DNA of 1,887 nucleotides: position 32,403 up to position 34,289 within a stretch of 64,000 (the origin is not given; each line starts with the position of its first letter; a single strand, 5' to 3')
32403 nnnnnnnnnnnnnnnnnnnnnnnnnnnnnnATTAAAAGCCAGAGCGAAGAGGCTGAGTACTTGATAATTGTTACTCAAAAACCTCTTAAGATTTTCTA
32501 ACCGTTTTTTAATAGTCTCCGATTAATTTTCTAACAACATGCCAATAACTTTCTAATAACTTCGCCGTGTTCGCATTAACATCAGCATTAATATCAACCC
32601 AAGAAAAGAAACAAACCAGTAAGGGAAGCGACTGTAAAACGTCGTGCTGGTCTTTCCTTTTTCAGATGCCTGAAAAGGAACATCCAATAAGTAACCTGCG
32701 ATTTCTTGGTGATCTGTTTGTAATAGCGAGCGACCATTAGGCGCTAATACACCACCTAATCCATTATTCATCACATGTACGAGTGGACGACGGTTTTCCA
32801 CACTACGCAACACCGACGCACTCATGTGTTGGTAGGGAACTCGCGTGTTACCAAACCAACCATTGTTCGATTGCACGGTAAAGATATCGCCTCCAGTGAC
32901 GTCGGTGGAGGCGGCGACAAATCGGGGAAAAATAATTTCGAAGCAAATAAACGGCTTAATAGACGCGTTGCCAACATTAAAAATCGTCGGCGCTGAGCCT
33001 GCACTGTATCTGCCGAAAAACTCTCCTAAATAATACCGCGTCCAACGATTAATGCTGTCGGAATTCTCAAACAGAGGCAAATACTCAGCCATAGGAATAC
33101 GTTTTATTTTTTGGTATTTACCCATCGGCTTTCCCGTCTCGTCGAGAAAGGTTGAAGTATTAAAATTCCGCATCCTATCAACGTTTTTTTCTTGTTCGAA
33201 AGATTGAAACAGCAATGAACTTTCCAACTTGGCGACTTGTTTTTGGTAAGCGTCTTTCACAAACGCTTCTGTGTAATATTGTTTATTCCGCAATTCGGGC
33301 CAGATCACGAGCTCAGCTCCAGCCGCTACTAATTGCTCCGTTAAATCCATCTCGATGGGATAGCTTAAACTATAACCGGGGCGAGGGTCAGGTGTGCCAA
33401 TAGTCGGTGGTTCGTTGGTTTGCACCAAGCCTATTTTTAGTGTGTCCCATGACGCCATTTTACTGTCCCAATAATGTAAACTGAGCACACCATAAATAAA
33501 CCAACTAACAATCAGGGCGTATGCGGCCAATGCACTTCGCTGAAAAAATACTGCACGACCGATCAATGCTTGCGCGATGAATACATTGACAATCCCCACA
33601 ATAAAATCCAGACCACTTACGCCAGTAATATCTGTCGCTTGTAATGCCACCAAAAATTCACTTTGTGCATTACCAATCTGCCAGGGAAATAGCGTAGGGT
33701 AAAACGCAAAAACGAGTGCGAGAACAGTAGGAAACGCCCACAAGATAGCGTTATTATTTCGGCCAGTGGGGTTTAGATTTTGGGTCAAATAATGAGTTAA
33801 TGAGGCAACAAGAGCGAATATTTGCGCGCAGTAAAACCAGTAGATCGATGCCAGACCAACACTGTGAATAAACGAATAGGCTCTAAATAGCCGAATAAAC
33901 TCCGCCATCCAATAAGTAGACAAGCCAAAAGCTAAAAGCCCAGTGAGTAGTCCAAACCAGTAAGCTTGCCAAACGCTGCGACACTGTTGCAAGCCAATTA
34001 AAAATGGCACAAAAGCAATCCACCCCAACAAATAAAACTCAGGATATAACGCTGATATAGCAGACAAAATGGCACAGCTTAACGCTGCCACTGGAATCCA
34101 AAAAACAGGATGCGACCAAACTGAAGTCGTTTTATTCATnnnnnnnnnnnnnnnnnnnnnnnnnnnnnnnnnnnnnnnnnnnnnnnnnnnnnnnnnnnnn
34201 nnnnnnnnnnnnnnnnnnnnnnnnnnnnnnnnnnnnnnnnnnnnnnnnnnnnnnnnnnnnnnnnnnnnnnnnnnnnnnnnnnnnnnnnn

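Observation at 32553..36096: Lif-like foldase translationally coupled to an Lnt-like N-acyltransferase, divergent from a compact cutinase/PETase-motif secreted hydrolase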

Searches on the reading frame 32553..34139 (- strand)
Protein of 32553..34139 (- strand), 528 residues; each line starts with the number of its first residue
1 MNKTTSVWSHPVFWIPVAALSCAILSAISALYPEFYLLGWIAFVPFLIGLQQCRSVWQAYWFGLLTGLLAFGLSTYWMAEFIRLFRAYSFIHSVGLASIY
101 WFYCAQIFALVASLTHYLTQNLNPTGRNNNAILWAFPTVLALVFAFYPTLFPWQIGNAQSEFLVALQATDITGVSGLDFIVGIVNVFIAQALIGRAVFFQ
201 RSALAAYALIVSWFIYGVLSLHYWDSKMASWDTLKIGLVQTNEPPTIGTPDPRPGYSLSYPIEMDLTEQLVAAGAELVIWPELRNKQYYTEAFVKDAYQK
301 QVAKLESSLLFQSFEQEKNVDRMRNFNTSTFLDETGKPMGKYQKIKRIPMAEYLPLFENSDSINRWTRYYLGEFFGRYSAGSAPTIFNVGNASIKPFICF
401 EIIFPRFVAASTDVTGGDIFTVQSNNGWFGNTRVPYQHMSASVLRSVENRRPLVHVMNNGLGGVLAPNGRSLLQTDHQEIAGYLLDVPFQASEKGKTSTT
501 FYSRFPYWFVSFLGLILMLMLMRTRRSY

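Call 3: search_protein_families(library=pfam, proteins=[window:32553-34139:-], max_evalue=0.01)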
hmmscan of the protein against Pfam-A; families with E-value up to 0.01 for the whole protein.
window:32553-34139:- (528 aa): 2 families
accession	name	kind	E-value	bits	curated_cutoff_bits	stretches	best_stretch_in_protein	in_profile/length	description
PF20154.4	LNT_N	-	1.9e-16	61.1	27.1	1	25-186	4-158/159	Apolipoprotein N-acyltransferase N-terminal domain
PF00795.27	CN_hydrolase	-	1.4e-15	57.7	23.2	1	266-473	24-223/256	Carbon-nitrogen hydrolase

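Call 4: search_protein_families(library=ncbifam, proteins=[window:32553-34139:-], max_evalue=0.01)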
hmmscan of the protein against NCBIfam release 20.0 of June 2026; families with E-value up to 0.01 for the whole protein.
window:32553-34139:- (528 aa): 1 family
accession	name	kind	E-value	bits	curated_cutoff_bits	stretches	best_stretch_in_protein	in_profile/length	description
TIGR00546.1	lnt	equivalog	3.4e-59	201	132.9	1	67-470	2-394/395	apolipoprotein N-acyltransferase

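Call 8: find_encoding_contigs(protein=window:32553-34139:-, flank=10000, max_places=6)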
Protein window:32553-34139:- (528 aa): no gene with exactly this product is on record in the collection.

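Call 20: find_homologous_proteins(query=window:32553-34139:-, max_evalue=1e-10)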
Query window:32553-34139:- (528 aa): 134 proteins with E <= 1e-10 among 8000 candidates; the best 120 are listed.
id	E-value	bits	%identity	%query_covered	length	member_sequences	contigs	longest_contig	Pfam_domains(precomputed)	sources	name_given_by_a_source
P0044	0.0e+0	1212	100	100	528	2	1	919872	PF20154.5,PF00795.28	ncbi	ncbi:MAG: apolipoprotein N-acyltransferase [Cellvibrionaceae bacterium]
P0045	5.3e-279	945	78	100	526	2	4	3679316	PF20154.5,PF00795.28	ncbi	ncbi:MAG: apolipoprotein N-acyltransferase [Cellvibrionaceae bacterium]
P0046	1.1e-267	907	76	100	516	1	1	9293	PF20154.5,PF00795.28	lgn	-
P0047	1.4e-263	894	75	98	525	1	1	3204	PF20154.5,PF00795.28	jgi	-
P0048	2.4e-255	866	72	98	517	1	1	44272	PF20154.5,PF00795.28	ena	-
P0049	3.2e-255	866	75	94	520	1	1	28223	PF20154.5,PF00795.28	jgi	jgi:apolipoprotein N-acyltransferase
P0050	6.5e-253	858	72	100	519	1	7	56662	PF20154.5,PF00795.28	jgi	-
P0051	2.1e-251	853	72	98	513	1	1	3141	PF20154.5,PF00795.28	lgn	-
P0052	2.6e-246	837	69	100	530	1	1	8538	PF20154.5,PF00795.28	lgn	-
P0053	2.5e-245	833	71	98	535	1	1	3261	PF20154.5,PF00795.28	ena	-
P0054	1.1e-242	825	69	96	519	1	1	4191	PF20154.5,PF00795.28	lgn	-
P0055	2.3e-242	824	70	98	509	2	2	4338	PF20154.5,PF00795.28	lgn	-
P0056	2.4e-242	824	70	98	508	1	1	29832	PF20154.5,PF00795.28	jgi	jgi:apolipoprotein N-acyltransferase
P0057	9.0e-242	822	70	93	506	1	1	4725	PF20154.5,PF00795.28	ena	-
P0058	1.1e-241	821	70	96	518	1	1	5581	PF20154.5,PF00795.28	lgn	-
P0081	2.3e-228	777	64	100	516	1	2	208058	PF20154.5,PF00795.28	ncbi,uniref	ncbi:apolipoprotein N-acyltransferase [Gilvimarinus sp. F26214L]|uniref:apolipoprotein N-acyltransfe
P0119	3.7e-132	460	45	93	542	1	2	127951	PF20154.5,PF00795.28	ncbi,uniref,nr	ncbi:apolipoprotein N-acyltransferase [Alkalilimnicola ehrlichii]|uniref:Apolipoprotein N-acyltransf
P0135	1.2e-101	359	39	95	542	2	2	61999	PF20154.5,PF00795.28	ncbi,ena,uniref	ncbi:apolipoprotein N-acyltransferase [uncultured Marinobacter sp.]|uniref:apolipoprotein N-acyltran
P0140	3.2e-95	338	34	96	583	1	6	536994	PF20154.5,PF00795.28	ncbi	-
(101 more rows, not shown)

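Call 21: find_encoding_contigs(protein=P0140, flank=7000, max_places=2)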
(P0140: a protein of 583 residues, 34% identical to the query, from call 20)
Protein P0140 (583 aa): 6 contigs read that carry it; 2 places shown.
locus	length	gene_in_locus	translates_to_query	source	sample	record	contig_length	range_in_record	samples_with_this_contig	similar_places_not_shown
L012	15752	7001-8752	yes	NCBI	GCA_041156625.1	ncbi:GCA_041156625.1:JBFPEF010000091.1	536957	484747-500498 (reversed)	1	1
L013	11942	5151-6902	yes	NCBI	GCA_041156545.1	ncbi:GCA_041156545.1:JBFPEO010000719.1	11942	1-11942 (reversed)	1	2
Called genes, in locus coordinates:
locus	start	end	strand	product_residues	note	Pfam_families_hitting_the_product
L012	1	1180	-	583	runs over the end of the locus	PF00135:COesterase, PF20434:BD-FAE, PF07859:Abhydrolase_3 (faint)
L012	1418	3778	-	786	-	PF01011:PQQ, PF13360:PQQ_2 (faint)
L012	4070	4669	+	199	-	PF01346:FKBP_N, PF00254:FKBP_C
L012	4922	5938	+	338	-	PF16884:ADH_N_2, PF00107:ADH_zinc_N, PF13602:ADH_zinc_N_2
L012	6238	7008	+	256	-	PF03280:Lipase_chap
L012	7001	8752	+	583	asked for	PF20154:LNT_N, PF00795:CN_hydrolase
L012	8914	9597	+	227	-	PF00657:Lipase_GDSL (weak), PF13472:Lipase_GDSL_2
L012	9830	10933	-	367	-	PF03280:Lipase_chap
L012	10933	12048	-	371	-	PF03280:Lipase_chap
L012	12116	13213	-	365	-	PF12625:Arabinose_bd, PF12833:HTH_18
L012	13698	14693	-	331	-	PF00903:Glyoxalase, PF13669:Glyoxalase_4 (faint), PF00903:Glyoxalase (weak)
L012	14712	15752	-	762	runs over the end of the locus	PF01011:PQQ, PF13360:PQQ_2 (weak), PF00034:Cytochrom_C (faint), PF13442:Cytochrome_CBB3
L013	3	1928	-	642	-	?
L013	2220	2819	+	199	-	PF01346:FKBP_N, PF00254:FKBP_C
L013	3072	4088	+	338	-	PF16884:ADH_N_2, PF00107:ADH_zinc_N, PF13602:ADH_zinc_N_2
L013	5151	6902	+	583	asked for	PF20154:LNT_N, PF00795:CN_hydrolase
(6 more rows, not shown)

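Call 22: find_encoding_contigs(protein=P0081, flank=7000, max_places=1)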
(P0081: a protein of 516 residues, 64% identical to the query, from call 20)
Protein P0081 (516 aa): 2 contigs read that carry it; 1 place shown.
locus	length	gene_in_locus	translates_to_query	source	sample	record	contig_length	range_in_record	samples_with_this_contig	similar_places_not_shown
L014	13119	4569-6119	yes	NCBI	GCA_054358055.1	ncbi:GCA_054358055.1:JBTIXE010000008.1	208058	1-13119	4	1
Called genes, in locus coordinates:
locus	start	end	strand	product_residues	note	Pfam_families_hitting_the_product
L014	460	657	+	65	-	-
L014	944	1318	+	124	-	-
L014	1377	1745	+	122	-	PF00903:Glyoxalase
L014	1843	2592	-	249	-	PF01346:FKBP_N, PF00254:FKBP_C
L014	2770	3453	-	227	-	-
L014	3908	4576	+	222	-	-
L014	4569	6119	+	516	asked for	PF20154:LNT_N, PF00795:CN_hydrolase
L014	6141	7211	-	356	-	PF03280:Lipase_chap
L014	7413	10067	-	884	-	PF07690:MFS_1, PF01306:LacY_symp (weak), PF07690:MFS_1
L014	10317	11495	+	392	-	PF00067:p450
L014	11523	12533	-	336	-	-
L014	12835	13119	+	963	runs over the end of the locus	PF00675:Peptidase_M16, PF05193:Peptidase_M16_C, PF00675:Peptidase_M16, PF05193:Peptidase_M16_C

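Call 23: find_encoding_contigs(protein=P0119, flank=7000, max_places=1)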
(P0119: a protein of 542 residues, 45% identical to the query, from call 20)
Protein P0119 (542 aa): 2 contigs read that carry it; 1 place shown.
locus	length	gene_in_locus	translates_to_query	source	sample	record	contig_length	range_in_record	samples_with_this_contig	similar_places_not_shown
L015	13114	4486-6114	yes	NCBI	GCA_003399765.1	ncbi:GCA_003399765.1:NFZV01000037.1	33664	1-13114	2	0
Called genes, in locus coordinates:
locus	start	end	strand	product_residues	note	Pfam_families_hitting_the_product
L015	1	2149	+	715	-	?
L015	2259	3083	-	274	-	-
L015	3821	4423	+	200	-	-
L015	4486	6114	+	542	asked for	PF20154:LNT_N, PF00795:CN_hydrolase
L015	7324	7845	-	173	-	PF06693:DUF1190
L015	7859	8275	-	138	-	PF03994:DUF350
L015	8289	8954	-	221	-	PF10679:DUF2491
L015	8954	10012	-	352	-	PF07885:Ion_trans_2, PF02254:TrkA_N (weak)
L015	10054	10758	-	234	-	PF04012:PspA_IM30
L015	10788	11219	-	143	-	PF09938:DUF2170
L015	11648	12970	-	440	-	PF01546:Peptidase_M20, PF07687:M20_dimer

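Call 44: find_related_loci(query=A3, collection=genome_contigs, flank=8000)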
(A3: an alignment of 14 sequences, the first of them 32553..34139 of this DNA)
Query A3 (528 aa) in genome_contigs; peptide patterns used: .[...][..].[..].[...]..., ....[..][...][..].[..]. (x = any residue, [..] = any of these).
600 stretches matched a pattern (row limit reached: there are more); 595 encode a relative of the query (tblastn E <= 1e-3); the best 80 are kept; 80 distinct loci.
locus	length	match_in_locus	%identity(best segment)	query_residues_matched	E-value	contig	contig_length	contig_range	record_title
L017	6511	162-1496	26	28-470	9e-42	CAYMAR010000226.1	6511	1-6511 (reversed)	MAG TPA_asm: uncultured Desulfobacteraceae bacterium isolate binchicken_co236_48 genome assembly, contig: NODE_3822_leng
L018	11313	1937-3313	26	20-476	1e-32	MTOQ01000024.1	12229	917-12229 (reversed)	MAG: Nitrospirae bacterium JdFR-81 JGI24020J35080_1001504, whole genome shotgun sequence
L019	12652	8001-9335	27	32-476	5e-32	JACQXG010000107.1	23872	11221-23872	MAG: Nitrospirae bacterium isolate NC_groundwater_1509_Pr4_B-0.1um_43_7 SR1-18-B1_scaffold_760413, whole genome shotgun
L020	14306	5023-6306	26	34-470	2e-31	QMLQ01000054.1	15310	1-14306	MAG: Deltaproteobacteria bacterium isolate B46_G9 B46_Guay9_scaffold_03271, whole genome shotgun sequence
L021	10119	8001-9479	27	17-520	6e-29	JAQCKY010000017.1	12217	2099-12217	MAG: Proteobacteria bacterium isolate casp40-mb.87 NODE_12240_length_12217_cov_0.054795, whole genome shotgun sequence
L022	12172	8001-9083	28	149-522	1e-28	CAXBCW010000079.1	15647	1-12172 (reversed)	MAG TPA_asm: uncultured Rhizobiaceae bacterium isolate ERR2762136_binner13_Refined_17 genome assembly, contig: ERZ342182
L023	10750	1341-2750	25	38-488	7e-28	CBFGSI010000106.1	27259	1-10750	MAG TPA_asm: uncultured Archangiaceae bacterium isolate SRR17295755_concoct_80 genome assembly, contig: ERZ23329302.964,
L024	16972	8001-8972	29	145-470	5e-27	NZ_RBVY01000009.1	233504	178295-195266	Nitratireductor alexandrii strain Z3-1 Scaffold9, whole genome shotgun sequence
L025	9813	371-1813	25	19-488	6e-27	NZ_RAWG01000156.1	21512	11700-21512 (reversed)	Corallococcus sicarius strain CA040B NODE_156_21512_cov_40.0777, whole genome shotgun sequence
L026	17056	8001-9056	26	151-520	2e-26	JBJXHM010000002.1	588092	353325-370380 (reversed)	Rhodospirillaceae bacterium N.6G NODE_2_length_588092_cov_28.926, whole genome shotgun sequence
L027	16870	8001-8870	27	234-527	3e-26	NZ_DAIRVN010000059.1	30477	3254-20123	MAG: Pararhodobacter sp. isolate CTOTU27889 NODE_68_length_30477_cov_35.765532, whole genome shotgun sequence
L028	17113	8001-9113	29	149-528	4e-26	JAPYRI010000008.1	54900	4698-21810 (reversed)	MAG: Alphaproteobacteria bacterium isolate PW3.metabat2.129_sub PW3_878_length_54900_cov_9.154216, whole genome shotgun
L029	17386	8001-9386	26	34-526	5e-26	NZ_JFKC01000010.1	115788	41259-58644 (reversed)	Marivita geojedonensis strain DPG-138 contig10, whole genome shotgun sequence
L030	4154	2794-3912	28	149-527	9e-26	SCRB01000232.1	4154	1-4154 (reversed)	MAG: Rhizobiaceae bacterium isolate FW021_bin.52 FW021_bin.52-14972, whole genome shotgun sequence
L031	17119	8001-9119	27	149-527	3e-25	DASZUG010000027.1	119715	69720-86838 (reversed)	MAG TPA_asm: Rhizobiaceae bacterium isolate SMAG_U6098 k141_14549, whole genome shotgun sequence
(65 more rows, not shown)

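Call 47: find_encoding_contigs(protein=P0135, flank=9000, max_places=1)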
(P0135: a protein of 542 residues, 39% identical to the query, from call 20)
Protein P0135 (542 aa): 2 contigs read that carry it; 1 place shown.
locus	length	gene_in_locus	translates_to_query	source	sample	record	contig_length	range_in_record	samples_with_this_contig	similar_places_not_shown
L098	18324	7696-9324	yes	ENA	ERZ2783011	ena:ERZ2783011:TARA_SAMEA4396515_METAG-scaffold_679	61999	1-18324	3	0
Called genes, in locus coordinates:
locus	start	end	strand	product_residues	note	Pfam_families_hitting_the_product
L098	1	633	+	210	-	PF00005:ABC_tran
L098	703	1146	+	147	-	PF21291:CYNS_N, PF02560:Cyanate_lyase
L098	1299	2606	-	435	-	PF08376:NIT, PF03861:ANTAR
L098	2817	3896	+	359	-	PF25919:BSH_CusB (faint), PF00364:Biotin_lipoyl (faint), PF25917:BSH_RND, PF25973:BSH_CzcB, PF25954:Beta-barrel_RND_2 (weak)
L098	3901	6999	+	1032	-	PF00873:ACR_tran, PF03176:MMPL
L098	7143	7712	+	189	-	-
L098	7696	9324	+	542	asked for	PF20154:LNT_N, PF00795:CN_hydrolase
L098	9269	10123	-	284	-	PF03280:Lipase_chap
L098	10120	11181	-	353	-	PF12625:Arabinose_bd, PF12833:HTH_18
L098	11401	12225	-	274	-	PF12740:PETase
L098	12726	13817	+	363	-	PF00532:Peripla_BP_1 (weak), PF13407:Peripla_BP_4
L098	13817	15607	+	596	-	PF00990:GGDEF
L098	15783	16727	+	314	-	PF02645:DegV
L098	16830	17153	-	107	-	PF12797:Fer4_2 (faint), PF12837:Fer4_6 (faint), PF13237:Fer4_10 (faint), PF14697:Fer4_21 (faint), PF13183:Fer4_8 (faint), PF12838:Fer4_7 (weak), PF00037:Fer4 (weak), PF11953:DUF3470, +1 more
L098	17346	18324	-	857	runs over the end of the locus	PF01624:MutS_I, PF05188:MutS_II, PF05192:MutS_III, PF05190:MutS_IV, PF00488:MutS_V, PF27441:MutS_C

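Call 69: find_related_loci(query=A7, collection=metagenome_contigs, flank=10000)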
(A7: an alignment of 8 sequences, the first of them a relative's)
Query A7 (274 aa) in metagenome_contigs; peptide patterns used: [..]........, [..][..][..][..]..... (x = any residue, [..] = any of these).
600 stretches matched a pattern (row limit reached: there are more); 379 encode a relative of the query (tblastn E <= 1e-3); the best 80 are kept; 80 distinct loci.
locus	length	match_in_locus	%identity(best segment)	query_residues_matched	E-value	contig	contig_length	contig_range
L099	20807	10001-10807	67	2-274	1e-114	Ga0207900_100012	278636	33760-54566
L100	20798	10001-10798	66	1-274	6e-114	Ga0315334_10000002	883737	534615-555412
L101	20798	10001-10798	66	1-274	4e-113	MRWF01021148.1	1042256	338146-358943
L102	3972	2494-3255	65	16-274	3e-114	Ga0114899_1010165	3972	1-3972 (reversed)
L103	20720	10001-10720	68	34-274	1e-110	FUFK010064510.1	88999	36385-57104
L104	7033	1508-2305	64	1-274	1e-110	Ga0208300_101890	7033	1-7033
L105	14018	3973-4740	59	5-274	3e-105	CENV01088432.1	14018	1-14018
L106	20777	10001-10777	59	15-274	2e-96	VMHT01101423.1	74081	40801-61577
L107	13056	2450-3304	52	1-274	5e-90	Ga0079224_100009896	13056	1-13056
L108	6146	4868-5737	51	1-274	4e-89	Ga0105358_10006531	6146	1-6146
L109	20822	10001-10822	52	18-274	6e-88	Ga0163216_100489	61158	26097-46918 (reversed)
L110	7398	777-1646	53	4-274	2e-87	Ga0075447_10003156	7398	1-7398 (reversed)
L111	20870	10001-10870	53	4-274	2e-87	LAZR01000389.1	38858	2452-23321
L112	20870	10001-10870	53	4-274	2e-87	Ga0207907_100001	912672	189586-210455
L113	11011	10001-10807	53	24-274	4e-86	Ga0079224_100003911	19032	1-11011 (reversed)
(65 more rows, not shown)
